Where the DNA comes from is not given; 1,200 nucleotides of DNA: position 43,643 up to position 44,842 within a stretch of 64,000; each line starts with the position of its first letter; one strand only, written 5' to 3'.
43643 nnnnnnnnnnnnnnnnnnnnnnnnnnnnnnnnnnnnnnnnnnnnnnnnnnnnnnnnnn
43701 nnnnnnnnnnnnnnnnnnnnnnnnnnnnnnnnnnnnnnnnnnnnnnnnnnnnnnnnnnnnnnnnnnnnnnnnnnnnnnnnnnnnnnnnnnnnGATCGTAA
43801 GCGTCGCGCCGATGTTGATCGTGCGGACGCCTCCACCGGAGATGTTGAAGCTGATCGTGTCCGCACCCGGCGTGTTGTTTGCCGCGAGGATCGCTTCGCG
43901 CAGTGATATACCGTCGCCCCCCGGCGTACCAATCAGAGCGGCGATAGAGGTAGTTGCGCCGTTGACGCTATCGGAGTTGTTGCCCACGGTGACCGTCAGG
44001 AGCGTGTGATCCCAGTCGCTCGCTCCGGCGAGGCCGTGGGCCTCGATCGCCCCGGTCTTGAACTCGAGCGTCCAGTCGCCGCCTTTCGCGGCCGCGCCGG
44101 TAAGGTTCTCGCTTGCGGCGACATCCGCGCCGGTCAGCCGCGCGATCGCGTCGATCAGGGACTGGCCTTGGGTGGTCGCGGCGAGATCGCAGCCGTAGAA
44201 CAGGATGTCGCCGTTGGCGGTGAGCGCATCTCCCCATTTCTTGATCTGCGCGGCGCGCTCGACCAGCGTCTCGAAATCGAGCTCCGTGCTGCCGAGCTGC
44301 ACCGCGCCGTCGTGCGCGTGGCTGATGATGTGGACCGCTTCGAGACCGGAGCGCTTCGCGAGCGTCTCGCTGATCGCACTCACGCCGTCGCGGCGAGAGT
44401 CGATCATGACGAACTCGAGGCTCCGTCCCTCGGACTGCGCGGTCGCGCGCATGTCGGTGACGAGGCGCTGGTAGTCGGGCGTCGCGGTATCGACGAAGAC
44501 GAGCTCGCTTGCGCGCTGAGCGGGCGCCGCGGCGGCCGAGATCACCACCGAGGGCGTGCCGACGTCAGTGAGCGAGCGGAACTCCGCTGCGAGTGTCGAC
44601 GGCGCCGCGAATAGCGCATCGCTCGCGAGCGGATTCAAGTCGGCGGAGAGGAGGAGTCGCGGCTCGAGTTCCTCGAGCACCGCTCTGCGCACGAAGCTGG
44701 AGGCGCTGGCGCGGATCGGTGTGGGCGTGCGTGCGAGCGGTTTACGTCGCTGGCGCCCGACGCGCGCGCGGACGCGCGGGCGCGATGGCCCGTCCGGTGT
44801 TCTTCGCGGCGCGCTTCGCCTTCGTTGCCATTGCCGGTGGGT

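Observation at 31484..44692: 4402-aa surface-type protein with non-canonical export logic: no Sec signal, no RTX/T1SS C-terminus, C-terminal membrane segment plus acidic tail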

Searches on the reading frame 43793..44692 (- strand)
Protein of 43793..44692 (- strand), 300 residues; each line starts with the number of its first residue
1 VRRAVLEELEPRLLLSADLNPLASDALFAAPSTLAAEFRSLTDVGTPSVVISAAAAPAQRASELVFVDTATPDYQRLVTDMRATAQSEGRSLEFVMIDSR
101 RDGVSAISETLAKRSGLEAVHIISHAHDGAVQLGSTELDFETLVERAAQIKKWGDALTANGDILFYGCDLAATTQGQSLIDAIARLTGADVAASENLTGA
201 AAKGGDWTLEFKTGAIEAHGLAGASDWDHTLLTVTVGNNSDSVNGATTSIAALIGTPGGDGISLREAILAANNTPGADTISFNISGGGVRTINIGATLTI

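Call 4: search_protein_families(library=ncbifam, proteins=[window:43793-44692:-], max_evalue=1)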
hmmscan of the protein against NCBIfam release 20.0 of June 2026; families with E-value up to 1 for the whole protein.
window:43793-44692:- (300 aa): 2 families
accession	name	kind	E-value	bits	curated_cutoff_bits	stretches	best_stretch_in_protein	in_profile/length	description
NF012209.1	LEPR-8K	domain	7.3e-06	25.4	17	1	5-26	2-23/24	LEPR-XLL domain-containing protein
TIGR04214.1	CSLREA_Nterm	domain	0.023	14.6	25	1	263-272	18-27/27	CSLREA domain-containing protein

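Call 5: search_protein_families(library=pfam, proteins=[window:43793-44692:-], max_evalue=1)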
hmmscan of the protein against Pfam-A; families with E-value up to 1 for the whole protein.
window:43793-44692:- (300 aa): 3 families
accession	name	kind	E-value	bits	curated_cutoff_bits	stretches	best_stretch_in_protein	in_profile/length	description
PF14252.11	DUF4347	-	4.2e-52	176.7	24.6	1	64-220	1-150/164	Domain of unknown function (DUF4347)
PF12041.13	DELLA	-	0.2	12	23.8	0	6-37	23-56/69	Transcriptional regulator DELLA protein N terminal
PF07595.18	Planc_extracel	-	0.49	10.6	25.5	0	2-18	3-19/20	Planctomycete extracellular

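Call 34: find_related_loci(query=window:43973-44692:-, collection=metagenome_contigs, flank=10000)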
Query window:43973-44692:- (240 aa) in metagenome_contigs; peptide patterns used: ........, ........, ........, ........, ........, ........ (x = any residue, [..] = any of these).
376 stretches matched a pattern; 121 encode a relative of the query (tblastn E <= 1e-3); the best 80 are kept; 80 distinct loci.
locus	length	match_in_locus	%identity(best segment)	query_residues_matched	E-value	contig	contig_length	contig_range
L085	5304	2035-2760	71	2-240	3e-110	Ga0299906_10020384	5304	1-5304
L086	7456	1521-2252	69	1-240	3e-109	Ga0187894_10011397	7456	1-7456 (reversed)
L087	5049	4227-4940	70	2-236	2e-106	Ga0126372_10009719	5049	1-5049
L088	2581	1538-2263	67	2-240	3e-109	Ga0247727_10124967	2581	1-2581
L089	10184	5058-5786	66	1-240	2e-103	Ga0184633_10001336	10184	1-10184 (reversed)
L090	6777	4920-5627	68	3-235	1e-102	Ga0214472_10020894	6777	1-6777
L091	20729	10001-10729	63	1-240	1e-99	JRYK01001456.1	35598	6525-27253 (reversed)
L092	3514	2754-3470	64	1-236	9e-101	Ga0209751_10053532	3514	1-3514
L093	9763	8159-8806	69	2-217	2e-97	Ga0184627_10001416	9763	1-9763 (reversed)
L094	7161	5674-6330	67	2-219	4e-94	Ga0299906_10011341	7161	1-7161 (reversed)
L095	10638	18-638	68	8-214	2e-89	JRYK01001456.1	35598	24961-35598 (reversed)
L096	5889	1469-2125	62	16-231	2e-78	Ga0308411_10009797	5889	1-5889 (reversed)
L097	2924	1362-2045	52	5-236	2e-64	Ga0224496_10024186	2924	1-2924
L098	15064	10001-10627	51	3-217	2e-62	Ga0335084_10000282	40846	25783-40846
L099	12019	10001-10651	67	2-218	1e-98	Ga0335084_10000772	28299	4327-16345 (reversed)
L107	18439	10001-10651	55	3-219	5e-55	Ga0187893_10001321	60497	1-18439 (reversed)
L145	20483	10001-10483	45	54-218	7e-41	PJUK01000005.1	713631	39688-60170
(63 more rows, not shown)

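Call 40: search_solved_structures(query=window:43913-44692:-, max_evalue=1)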
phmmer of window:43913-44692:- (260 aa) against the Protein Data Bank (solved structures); distinct sequences matched with E-value up to 1: 3.
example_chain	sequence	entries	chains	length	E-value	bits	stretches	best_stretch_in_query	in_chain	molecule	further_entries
9qfr_A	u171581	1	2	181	0.084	15.8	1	46-172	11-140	Peptide deformylase 1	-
8v16_C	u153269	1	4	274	0.38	13.6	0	41-105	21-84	Esterase 1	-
6eb3_A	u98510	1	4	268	0.61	13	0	43-105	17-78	Est1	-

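Call 57: find_homologous_proteins(query=window:43943-44692:-, max_evalue=0.00001)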
Query window:43943-44692:- (250 aa): 237 proteins with E <= 0.00001 among 6636 candidates; the best 120 are listed.
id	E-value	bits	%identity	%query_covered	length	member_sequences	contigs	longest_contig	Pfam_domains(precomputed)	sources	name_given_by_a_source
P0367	6.5e-108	378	73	98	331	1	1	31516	PF14252.12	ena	-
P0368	1.9e-102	360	70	100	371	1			PF14252.12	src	-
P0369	1.5e-94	334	64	98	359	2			PF14252.12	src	-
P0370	1.1e-93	331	70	87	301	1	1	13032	PF14252.12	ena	-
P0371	2.4e-93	330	64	100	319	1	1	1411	PF14252.12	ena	-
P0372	7.9e-92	325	62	97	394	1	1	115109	PF14252.12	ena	-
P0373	9.9e-92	325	63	94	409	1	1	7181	PF14252.12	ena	-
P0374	2.2e-90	320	68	89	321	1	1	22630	PF14252.12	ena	-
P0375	3.8e-90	320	63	94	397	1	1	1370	PF14252.12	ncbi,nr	ncbi:MAG: DUF4347 domain-containing protein, partial [Actinobacteria bacterium]|nr:DUF4347 domain-co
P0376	6.1e-83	296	58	100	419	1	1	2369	PF14252.12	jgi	jgi:hypothetical protein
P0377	1.9e-78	281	69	78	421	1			PF14252.12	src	-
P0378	4.3e-75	270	66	77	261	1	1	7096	PF14252.12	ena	-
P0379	4.9e-75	270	56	98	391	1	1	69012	PF14252.12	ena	-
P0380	7.4e-75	270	66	82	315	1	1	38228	PF14252.12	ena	-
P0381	1.4e-72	262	53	100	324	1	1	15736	PF14252.12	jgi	-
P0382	1.1e-69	253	75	62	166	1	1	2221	PF14252.12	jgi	jgi:hypothetical protein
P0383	1.8e-66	242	57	83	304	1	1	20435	PF14252.12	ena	-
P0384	4.4e-63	231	48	98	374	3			PF14252.12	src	-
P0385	2.1e-61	226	63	71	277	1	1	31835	PF14252.12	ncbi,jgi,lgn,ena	-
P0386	2.9e-60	222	64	68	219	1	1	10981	PF14252.12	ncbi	ncbi:MAG: DUF4347 domain-containing protein, partial [Bacteroidota bacterium]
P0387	2.1e-59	219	53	86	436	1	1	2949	PF14252.12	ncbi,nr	ncbi:MAG TPA: DUF4347 domain-containing protein, partial [Burkholderiales bacterium]|nr:DUF4347 doma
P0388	4.3e-59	218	53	86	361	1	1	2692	PF00028.24,PF14252.12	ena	-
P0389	6.5e-57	211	48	98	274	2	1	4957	PF14252.12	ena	-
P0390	1.9e-56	209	50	86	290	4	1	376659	PF14252.12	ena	-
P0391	3.1e-56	209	47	96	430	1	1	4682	PF14252.12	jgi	jgi:hypothetical protein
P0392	4.7e-56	208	50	85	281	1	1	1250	PF14252.12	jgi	jgi:hypothetical protein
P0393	1.1e-55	207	63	63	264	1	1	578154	PF14252.12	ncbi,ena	-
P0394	8.0e-55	204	49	87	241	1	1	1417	PF14252.12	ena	-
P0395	4.4e-54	202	61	64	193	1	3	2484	PF14252.12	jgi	jgi:hypothetical protein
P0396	9.4e-54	201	53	74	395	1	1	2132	PF14252.12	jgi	-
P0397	2.4e-53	199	46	94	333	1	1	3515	PF25778.2,PF14252.12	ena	-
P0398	5.3e-53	198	51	86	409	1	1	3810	PF14252.12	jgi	jgi:hypothetical protein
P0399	5.6e-53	198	49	85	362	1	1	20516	PF25778.2,PF14252.12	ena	-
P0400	6.8e-53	198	48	86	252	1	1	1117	PF14252.12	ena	-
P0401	4.4e-52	195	58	68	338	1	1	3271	PF14252.12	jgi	jgi:hypothetical protein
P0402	1.1e-51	194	46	86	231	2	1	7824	PF14252.12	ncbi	ncbi:MAG: DUF4347 domain-containing protein, partial [Gammaproteobacteria bacterium]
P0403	1.1e-51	194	48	90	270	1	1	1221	PF14252.12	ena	-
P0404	1.3e-51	193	63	61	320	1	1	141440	PF14252.12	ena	-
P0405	7.1e-51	191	48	82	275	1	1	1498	PF14252.12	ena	-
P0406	8.0e-51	191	45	94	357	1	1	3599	PF14252.12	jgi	jgi:hypothetical protein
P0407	1.0e-50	191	52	85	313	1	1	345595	PF14252.12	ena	-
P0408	1.5e-50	190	45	100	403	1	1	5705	PF14252.12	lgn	-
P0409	3.5e-50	189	50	87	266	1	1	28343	PF14252.12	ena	-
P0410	4.3e-50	189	48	87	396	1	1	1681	PF14252.12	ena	-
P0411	8.8e-50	188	86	45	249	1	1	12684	PF14252.12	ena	-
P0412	9.8e-50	187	46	94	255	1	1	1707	PF14252.12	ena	-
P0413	1.0e-49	187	43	99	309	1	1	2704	PF14252.12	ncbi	-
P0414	2.3e-49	186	69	51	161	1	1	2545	PF14252.12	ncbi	ncbi:MAG: DUF4347 domain-containing protein, partial [Thermoanaerobaculia bacterium]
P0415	8.4e-49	184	57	62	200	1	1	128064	PF14252.12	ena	-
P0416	1.0e-48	184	50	86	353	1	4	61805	PF14252.12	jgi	jgi:hypothetical protein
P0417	1.6e-48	183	48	94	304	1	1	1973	PF14252.12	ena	-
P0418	2.0e-48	183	49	82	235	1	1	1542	PF14252.12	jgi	-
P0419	2.6e-48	183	53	69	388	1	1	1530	PF07953.21,PF13385.14,PF02210.32,PF00054.31,PF14252.12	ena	-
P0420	3.1e-48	183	48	85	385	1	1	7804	PF14252.12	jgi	-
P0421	3.8e-48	182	42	94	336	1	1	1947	PF14252.12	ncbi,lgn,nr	ncbi:MAG: DUF4347 domain-containing protein [Candidatus Thiodiazotropha sp. (ex Ustalcina ferruginea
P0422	4.4e-48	182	40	89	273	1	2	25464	PF14252.12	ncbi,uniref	ncbi:DUF4347 domain-containing protein, partial [Neptunomonas sp.]|uniref:DUF4347 domain-containing 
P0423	6.6e-48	181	50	87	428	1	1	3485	PF14252.12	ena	-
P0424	2.2e-47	180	63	54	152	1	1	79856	PF14252.12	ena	-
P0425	7.9e-47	178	44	87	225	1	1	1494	PF14252.12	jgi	jgi:hypothetical protein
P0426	9.5e-47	178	46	87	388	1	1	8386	PF14252.12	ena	-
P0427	9.6e-47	178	54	63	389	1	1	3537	PF14252.12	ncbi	ncbi:MAG: DUF4347 domain-containing protein, partial [Miltoncostaeaceae bacterium]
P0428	1.1e-46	177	44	94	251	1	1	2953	PF14252.12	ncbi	ncbi:MAG: DUF4347 domain-containing protein, partial [Burkholderiaceae bacterium]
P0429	1.2e-46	177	49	82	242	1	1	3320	PF14252.12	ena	-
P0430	1.2e-46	177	48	81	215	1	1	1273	PF14252.12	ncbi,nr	ncbi:MAG: DUF4347 domain-containing protein, partial [Halobacteria archaeon]|nr:DUF4347 domain-conta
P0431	1.5e-46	177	46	71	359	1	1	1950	PF16184.12,PF14252.12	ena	-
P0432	1.7e-46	177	54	62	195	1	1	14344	PF14252.12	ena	-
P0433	3.3e-46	176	48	88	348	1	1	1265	PF14252.12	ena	-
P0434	6.8e-46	175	50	67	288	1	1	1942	PF14252.12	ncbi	-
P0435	7.3e-46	175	42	94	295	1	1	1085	PF14252.12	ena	-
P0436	9.8e-46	174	50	77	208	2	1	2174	PF14252.12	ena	-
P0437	1.0e-45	174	46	88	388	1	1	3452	PF13620.13,PF14252.12,PF17210.10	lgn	-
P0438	1.2e-45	174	54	62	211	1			PF14252.12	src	-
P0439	1.6e-45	174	46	86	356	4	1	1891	PF14252.12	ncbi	ncbi:MAG: DUF4347 domain-containing protein, partial [Candidatus Thiodiazotropha endolucinida]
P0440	1.7e-45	174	68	51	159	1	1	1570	PF14252.12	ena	-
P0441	2.5e-45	173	56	58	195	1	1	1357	PF14252.12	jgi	jgi:hypothetical protein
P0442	3.2e-45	173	45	65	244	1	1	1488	PF14252.12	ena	-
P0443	3.6e-45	172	41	98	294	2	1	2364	PF14252.12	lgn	-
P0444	3.8e-45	172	46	86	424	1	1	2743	PF14252.12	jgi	jgi:hypothetical protein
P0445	4.4e-45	172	43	92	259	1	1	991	PF14252.12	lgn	-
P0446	5.2e-45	172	47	97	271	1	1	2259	PF14252.12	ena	-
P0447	7.4e-45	171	50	80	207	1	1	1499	PF14252.12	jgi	-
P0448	9.5e-45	171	46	86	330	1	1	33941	PF14252.12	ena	-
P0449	1.2e-44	171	46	86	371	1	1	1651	PF14252.12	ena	-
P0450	1.6e-44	170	52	62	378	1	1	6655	PF14252.12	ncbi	-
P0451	1.7e-44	170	42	90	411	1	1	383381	PF14252.12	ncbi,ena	-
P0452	3.9e-44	169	50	79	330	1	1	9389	PF14252.12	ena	-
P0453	4.1e-44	169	39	97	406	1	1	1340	PF14252.12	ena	-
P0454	4.8e-44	169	45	85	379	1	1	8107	PF14252.12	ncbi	ncbi:MAG: DUF4347 domain-containing protein [Janthinobacterium lividum]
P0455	6.3e-44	168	44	87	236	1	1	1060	PF14252.12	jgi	-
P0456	7.3e-44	168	44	86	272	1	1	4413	PF14252.12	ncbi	-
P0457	1.3e-43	167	44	86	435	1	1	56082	PF13385.14,PF14252.12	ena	-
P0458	1.6e-43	167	46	85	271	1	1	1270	PF14252.12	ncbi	-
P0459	2.6e-43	166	43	87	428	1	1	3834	PF14252.12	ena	-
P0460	3.3e-43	166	63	54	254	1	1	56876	PF14252.12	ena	-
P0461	5.0e-43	165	47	86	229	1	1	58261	PF14252.12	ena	-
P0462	1.9e-42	164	42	87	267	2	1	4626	PF14252.12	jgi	jgi:hypothetical protein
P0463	2.3e-42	163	43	96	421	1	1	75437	PF14252.12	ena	-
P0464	3.6e-42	163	53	64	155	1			PF14252.12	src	-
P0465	4.2e-42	162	45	83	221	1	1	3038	PF14252.12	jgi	-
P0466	5.9e-42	162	43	91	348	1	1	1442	PF17963.8,PF16184.12,PF14252.12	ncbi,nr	ncbi:MAG: DUF4347 domain-containing protein, partial [Gammaproteobacteria bacterium]|nr:DUF4347 doma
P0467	1.7e-41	160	42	90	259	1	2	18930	PF14252.12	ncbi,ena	-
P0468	1.9e-41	160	44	84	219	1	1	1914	PF14252.12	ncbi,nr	ncbi:MAG TPA: DUF4347 domain-containing protein, partial [Burkholderiales bacterium]|nr:DUF4347 doma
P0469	2.0e-41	160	47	62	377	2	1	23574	PF14252.12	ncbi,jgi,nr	ncbi:MAG: DUF4347 domain-containing protein [Deltaproteobacteria bacterium]|nr:DUF4347 domain-contai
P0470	3.2e-41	160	43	70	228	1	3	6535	PF14252.12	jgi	jgi:hypothetical protein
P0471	6.5e-41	159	68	45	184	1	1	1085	PF14252.12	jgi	-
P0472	2.0e-40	157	45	85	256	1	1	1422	PF14252.12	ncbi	-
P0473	3.0e-40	156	48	69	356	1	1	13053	PF14252.12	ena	-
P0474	4.1e-40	156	54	62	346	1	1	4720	PF14252.12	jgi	-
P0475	6.1e-40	155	41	85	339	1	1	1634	PF14252.12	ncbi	-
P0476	7.5e-40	155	52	62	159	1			PF14252.12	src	-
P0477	7.9e-40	155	47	78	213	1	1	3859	PF14252.12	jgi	-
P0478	1.0e-39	155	53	62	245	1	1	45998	PF14252.12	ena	-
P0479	1.1e-39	154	46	70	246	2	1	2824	PF14252.12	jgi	jgi:hypothetical protein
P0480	1.9e-38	151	47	80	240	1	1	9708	PF14252.12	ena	-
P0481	5.9e-38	149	48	68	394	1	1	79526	PF17170.11,PF01436.28,PF14252.12,PF06739.18,PF08450.19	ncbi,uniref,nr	ncbi:DUF4347 domain-containing protein [Dolichospermum sp. UHCC 0259]|uniref:DUF4347 domain-containi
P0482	6.0e-38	149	49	62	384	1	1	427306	PF14252.12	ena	-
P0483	7.3e-38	149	44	78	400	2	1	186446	PF14252.12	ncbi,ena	-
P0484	1.6e-37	147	39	85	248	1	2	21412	PF14252.12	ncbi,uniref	ncbi:DUF4347 domain-containing protein, partial [Sulfurovum sp.]|uniref:DUF4347 domain-containing pr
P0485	1.6e-37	147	43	75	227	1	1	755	PF14252.12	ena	-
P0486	2.4e-37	147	43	79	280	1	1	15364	PF14252.12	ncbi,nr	ncbi:MAG: DUF4347 domain-containing protein, partial [Planctomycetales bacterium]|nr:DUF4347 domain-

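Call 58: find_encoding_contigs(protein=P0367, flank=10000, max_places=2)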
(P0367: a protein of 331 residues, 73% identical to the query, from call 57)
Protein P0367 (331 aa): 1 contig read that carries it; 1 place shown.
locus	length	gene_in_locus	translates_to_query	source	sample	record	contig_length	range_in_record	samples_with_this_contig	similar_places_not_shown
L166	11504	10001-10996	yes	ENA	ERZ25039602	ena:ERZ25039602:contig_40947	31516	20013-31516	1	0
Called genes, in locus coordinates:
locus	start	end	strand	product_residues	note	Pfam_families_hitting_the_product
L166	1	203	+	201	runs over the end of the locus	PF03264:Cytochrom_NNT, PF02085:Cytochrom_CIII (faint)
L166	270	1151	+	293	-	PF14522:Cytochrome_C7 (faint), PF22678:Cytochrom_c_NrfB-like (weak)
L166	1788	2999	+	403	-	PF11854:MtrB_PioB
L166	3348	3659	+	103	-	PF11854:MtrB_PioB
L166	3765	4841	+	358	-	-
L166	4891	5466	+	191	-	-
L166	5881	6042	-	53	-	-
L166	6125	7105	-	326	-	PF25984:BSH_YknX (faint), PF25994:HH_AprE (faint)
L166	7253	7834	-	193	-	PF00005:ABC_tran, PF13304:AAA_21 (faint), PF02463:SMC_N (weak)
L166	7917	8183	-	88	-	-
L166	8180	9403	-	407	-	PF00664:ABC_membrane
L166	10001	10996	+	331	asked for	PF14252:DUF4347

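Call 59: find_encoding_contigs(protein=P0372, flank=10000, max_places=2)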
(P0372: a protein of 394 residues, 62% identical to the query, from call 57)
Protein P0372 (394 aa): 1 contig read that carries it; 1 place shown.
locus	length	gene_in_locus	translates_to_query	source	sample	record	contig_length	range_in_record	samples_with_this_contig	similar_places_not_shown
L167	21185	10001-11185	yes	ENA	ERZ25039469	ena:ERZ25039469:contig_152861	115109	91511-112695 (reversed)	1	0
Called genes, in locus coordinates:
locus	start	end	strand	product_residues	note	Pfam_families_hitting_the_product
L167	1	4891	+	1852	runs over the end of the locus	PF00028:Cadherin, PF17803:Cadherin_4, PF17803:Cadherin_4, PF00028:Cadherin, PF00028:Cadherin, PF17803:Cadherin_4, PF00028:Cadherin, PF17803:Cadherin_4, +48 more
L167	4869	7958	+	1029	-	PF00028:Cadherin, PF00028:Cadherin, PF17803:Cadherin_4, PF00028:Cadherin, PF17803:Cadherin_4, PF00028:Cadherin, PF17803:Cadherin_4, PF00028:Cadherin, +28 more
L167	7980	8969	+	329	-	PF16184:Cadherin_3 (faint), PF17892:Cadherin_5 (faint), PF17963:Big_9 (faint), PF17803:Cadherin_4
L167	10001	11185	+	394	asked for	PF14252:DUF4347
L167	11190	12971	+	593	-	PF13229:Beta_helix (faint)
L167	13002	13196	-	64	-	-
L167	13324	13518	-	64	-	-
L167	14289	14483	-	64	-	-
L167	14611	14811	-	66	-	-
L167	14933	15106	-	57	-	-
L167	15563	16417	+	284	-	PF17803:Cadherin_4 (weak), PF17963:Big_9 (weak), PF17803:Cadherin_4 (weak), PF00028:Cadherin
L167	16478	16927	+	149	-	PF00028:Cadherin (weak)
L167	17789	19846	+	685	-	PF00028:Cadherin (faint), PF17803:Cadherin_4, PF16184:Cadherin_3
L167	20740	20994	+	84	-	-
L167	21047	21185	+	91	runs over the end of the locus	-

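Call 67: predict_structure(alignment_id=A2)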
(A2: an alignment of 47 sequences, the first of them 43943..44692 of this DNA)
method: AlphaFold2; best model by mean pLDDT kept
length: 250 residues; sequences in the alignment: 47
mean_pLDDT: 76.0   pTM: 0.68
mean pLDDT of the five models: 76.0, 75.9, 74.9, 74.8, 74.0
residues with pLDDT >= 90: 101; 70-90: 45; 50-70: 73; < 50: 31
segments of 3 or more residues with pLDDT < 50: 11-16, 199-205, 240-242, 246-250
pLDDT, mean of each block of 10 residues (from residue 1): 45 49 58 58 60 60 94 88 87 95 98 96 92 96 98 96 88 93 97 70 53 76 57 51 47
secondary structure, 60 per line:
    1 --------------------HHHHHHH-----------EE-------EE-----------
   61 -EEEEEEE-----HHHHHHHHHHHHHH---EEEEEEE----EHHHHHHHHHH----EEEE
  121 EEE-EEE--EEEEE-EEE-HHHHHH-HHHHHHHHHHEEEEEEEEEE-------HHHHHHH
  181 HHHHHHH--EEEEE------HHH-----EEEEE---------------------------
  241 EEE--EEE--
elements in order: H21-27 E62-68 H74-87 E91-97 H103-112 E117-123 E125-127 E130-134 E136-138 H140-145 H147-156 E157-166 H174-187 E190-194 E209-213 E241-243 E246-248

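Call 69: fold_search(model_id=the predicted structure, library=pdb)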
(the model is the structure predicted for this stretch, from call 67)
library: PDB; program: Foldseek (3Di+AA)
matches with E <= 10: 1550; with E <= 0.001: 37
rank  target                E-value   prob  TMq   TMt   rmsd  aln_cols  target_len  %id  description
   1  9qpe_G                1.0e-04  1.00  0.39  0.53   4.6       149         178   16  Hcp3-Tce1 complex from the Pseudomonas aeruginosa Type VI Secretion System (released 2026-04-08)
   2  3deh_A                1.5e-04  1.00  0.32  0.34   8.3       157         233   10  Crystal Structures of Caspase-3 with Bound Isoquinoline-1,3,4-trione Derivative Inhibitors (released 2008-09-02)
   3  4ps0_A                1.8e-04  1.00  0.27  0.28   6.5       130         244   10  Caspase-8 specific unnatural amino acid peptides (released 2015-01-21)
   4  3deh_B                1.9e-04  1.00  0.31  0.33   7.2       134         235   10  Crystal Structures of Caspase-3 with Bound Isoquinoline-1,3,4-trione Derivative Inhibitors (released 2008-09-02)
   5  4heq_A                2.1e-04  1.00  0.30  0.45   5.3       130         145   16  The crystal structure of flavodoxin from Desulfovibrio gigas (released 2013-01-30)
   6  5ibr_A                2.1e-04  1.00  0.27  0.29   6.5       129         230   11  Caspase 3 V266K (released 2016-10-26)
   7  3dei_A                2.3e-04  1.00  0.32  0.34   7.6       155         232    9  Crystal Structures of Caspase-3 with Bound Isoquinoline-1,3,4-trione Derivative Inhibitors (released 2008-09-02)
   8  5ibr_C                2.8e-04  1.00  0.29  0.31   6.3       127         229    9  Caspase 3 V266K (released 2016-10-26)
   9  4qty_A                3.6e-04  1.00  0.28  0.29   6.3       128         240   10  Caspase-3 E190A (released 2014-11-05)
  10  4qu0_A                3.6e-04  1.00  0.27  0.28   6.4       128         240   12  Caspase-3 Y195AV266H (released 2014-11-05)
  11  4qui_A                3.9e-04  1.00  0.27  0.28   6.3       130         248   10  Caspase-3 F128AV266H (released 2014-11-05)
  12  4quj_A                3.9e-04  1.00  0.27  0.28   6.6       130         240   11  Caspase-3 T140GV266H (released 2014-11-05)
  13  4ehk_C                4.1e-04  1.00  0.31  0.33   5.1       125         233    8  Allosteric Modulation of Caspase-3 through Mutagenesis (released 2012-06-06)
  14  5ias_A                4.1e-04  1.00  0.27  0.28   6.5       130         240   11  Caspase 3 V266Y (released 2016-10-26)
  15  3h0e_A                4.4e-04  1.00  0.28  0.29   6.3       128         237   10  3,4-Dihydropyrimido(1,2-a)indol-10(2H)-ones as Potent Non-Peptidic Inhibitors of Caspase-3 (released 2009-11-17)
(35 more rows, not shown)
